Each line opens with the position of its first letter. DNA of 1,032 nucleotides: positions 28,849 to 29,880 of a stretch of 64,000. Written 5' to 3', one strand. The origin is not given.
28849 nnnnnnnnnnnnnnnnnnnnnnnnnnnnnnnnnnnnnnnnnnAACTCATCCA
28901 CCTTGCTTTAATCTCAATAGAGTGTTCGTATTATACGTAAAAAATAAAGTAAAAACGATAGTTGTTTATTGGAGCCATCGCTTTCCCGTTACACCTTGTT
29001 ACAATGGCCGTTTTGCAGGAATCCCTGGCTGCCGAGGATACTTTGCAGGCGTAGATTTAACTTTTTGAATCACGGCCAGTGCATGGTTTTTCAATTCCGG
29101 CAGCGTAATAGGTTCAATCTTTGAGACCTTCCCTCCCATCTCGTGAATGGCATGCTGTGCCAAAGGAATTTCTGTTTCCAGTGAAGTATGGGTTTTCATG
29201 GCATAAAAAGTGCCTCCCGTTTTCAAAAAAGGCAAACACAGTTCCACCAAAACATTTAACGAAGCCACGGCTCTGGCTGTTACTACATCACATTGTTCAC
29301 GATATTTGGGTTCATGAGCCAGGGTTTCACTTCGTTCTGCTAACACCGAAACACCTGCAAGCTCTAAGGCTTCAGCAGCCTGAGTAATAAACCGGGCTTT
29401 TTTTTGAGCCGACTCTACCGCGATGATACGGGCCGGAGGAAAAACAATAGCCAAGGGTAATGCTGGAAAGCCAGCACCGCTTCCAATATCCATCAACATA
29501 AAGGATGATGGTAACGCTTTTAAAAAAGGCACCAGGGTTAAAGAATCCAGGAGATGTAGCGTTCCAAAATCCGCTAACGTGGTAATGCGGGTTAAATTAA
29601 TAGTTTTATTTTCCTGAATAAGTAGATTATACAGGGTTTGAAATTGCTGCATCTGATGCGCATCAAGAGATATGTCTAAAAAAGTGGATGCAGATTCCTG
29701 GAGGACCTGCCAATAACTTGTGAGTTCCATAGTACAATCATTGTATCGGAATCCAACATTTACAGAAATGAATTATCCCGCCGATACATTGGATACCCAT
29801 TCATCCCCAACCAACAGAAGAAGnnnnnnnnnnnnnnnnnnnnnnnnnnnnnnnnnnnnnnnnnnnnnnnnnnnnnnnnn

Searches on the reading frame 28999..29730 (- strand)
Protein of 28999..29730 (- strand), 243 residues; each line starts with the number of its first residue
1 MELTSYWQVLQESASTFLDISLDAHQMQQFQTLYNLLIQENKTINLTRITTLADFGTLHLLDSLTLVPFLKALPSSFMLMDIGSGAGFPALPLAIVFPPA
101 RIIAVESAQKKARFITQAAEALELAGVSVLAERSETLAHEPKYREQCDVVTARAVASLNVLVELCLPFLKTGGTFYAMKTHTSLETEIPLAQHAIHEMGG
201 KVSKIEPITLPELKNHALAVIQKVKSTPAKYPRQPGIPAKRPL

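Call 43: search_protein_families(library=pfam, proteins=[window:28999-29730:-], max_evalue=0.0001)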
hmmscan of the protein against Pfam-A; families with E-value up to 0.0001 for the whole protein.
window:28999-29730:- (243 aa): 2 families
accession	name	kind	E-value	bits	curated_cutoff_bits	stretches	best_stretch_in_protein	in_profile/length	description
PF02527.21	GidB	-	1.3e-43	149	27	1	26-205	1-173/184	rRNA small subunit methyltransferase G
PF13847.12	Methyltransf_31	-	6.9e-05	23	27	1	79-176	7-108/145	Methyltransferase domain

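Call 74: list_cluster_members(proteins=[window:28999-29730:-, window:27559-28404:-, window:26128-27549:-, window:61844-62257:+, window:50367-51731:+, window:49326-50327:+, window:48124-49329:+, window:36474-37208:-, window:34118-34999:-, window:16272-17114:+])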
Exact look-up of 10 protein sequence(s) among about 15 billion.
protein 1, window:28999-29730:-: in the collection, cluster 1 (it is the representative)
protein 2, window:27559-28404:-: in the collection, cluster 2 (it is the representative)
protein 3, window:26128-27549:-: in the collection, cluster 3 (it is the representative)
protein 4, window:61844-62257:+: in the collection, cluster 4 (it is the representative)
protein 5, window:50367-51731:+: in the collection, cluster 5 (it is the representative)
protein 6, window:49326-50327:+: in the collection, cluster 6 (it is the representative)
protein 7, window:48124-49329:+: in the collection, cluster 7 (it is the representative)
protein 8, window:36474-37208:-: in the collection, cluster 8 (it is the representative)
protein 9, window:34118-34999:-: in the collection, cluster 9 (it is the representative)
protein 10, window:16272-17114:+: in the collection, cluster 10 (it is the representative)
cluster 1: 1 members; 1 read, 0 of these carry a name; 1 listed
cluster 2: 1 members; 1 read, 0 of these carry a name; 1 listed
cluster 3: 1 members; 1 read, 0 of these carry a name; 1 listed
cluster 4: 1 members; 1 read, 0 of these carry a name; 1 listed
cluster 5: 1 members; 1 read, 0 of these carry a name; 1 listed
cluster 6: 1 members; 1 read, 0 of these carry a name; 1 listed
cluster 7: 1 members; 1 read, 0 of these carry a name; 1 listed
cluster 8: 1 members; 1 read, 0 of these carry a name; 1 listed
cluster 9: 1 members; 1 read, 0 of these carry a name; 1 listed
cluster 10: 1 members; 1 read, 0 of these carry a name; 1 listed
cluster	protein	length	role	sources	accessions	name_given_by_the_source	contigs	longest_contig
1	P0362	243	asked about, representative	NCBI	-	-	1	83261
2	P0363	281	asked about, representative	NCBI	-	-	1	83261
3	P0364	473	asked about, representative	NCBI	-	-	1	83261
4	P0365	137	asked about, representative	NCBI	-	-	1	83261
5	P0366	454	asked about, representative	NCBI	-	-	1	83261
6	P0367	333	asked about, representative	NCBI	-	-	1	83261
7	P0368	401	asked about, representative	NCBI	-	-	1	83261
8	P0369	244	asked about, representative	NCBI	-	-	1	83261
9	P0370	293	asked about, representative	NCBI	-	-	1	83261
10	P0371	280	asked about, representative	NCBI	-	-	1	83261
